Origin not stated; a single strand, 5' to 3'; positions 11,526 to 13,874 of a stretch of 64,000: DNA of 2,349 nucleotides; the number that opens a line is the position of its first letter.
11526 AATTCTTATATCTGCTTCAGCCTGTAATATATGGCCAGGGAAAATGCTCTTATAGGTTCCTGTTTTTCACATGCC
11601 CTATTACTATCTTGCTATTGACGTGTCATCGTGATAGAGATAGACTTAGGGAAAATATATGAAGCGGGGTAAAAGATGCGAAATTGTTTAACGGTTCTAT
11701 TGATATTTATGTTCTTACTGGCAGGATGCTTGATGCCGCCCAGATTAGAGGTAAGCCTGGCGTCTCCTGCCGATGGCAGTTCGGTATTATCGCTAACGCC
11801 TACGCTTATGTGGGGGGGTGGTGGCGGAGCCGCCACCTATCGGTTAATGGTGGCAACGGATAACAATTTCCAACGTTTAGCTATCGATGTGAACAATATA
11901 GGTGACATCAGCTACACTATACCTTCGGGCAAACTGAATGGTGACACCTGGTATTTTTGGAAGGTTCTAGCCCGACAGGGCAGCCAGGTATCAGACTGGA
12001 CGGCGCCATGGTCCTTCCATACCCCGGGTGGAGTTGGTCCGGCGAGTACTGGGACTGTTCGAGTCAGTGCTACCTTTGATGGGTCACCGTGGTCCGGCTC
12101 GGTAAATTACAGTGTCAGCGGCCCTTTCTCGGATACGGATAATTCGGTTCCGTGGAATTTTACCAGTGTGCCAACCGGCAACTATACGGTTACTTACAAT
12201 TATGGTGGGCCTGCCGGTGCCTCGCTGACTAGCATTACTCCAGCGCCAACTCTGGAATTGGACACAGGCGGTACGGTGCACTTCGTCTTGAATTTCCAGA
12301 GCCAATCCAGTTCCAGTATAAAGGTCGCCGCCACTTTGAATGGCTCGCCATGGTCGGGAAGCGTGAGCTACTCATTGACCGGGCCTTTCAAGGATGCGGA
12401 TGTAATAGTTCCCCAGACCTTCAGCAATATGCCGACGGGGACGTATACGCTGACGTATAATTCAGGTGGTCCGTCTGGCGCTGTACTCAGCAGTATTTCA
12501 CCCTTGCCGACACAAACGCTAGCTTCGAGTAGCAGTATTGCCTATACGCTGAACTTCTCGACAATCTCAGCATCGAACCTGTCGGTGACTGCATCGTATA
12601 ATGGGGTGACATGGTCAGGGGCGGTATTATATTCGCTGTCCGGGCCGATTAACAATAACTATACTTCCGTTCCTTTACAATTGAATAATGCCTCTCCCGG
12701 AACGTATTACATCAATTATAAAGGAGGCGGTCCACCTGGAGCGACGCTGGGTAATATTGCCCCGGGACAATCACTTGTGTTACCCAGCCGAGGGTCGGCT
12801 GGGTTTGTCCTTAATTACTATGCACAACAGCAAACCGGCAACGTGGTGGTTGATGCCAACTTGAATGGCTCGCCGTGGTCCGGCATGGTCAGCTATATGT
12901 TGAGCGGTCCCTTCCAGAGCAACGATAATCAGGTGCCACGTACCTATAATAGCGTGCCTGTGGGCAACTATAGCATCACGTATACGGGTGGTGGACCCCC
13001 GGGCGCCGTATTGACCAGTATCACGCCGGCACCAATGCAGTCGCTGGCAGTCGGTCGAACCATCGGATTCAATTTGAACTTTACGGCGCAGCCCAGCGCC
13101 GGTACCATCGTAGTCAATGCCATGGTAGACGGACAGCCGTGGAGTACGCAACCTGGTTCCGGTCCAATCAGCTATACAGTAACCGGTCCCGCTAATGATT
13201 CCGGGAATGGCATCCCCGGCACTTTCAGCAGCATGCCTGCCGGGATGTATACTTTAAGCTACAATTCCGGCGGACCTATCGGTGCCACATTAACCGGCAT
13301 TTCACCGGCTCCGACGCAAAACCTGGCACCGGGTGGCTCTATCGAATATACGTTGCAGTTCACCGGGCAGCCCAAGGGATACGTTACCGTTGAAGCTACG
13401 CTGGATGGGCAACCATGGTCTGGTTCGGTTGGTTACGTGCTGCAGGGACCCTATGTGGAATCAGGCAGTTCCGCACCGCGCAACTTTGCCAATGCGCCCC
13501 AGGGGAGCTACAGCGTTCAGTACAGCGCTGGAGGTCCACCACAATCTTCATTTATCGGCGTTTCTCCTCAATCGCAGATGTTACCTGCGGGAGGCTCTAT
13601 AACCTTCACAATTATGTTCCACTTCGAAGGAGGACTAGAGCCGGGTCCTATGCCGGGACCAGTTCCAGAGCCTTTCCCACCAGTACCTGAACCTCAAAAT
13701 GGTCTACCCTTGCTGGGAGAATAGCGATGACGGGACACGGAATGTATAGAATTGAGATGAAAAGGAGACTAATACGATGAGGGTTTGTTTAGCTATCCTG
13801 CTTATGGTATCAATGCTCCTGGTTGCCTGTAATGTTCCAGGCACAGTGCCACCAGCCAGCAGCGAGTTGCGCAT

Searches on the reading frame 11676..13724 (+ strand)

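Call 10: search_protein_families(library=pfam, max_evalue=1, proteins=[window:11676-13724:+])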
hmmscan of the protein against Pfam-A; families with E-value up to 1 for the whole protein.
window:11676-13724:+ (682 aa): 7 families
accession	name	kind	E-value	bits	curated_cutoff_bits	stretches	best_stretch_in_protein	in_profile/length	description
PF08922.17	DUF1905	-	2e-10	41.1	24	1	122-143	28-49/81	Domain of unknown function (DUF1905)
PF07523.18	Big_3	-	1.2e-07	32.4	21.2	1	151-180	32-60/68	Bacterial Ig-like domain (group 3)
PF25549.1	DUF7927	-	0.0061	17.3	31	0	543-573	9-39/132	Domain of unknown function (DUF7927)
PF19875.4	DUF6348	-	0.011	16.1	27.7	0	381-404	146-169/195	Family of unknown function (DUF6348)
PF13620.12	CarboxypepD_reg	-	0.017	15.9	32.3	0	160-189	40-69/82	Carboxypeptidase regulatory-like domain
PF00630.25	Filamin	-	0.092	14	26.9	0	553-584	59-90/93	Filamin/ABP280 repeat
PF25652.1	Ourmia_CP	-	0.33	10.7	27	0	207-236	132-160/203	Ourmia virus capsid protein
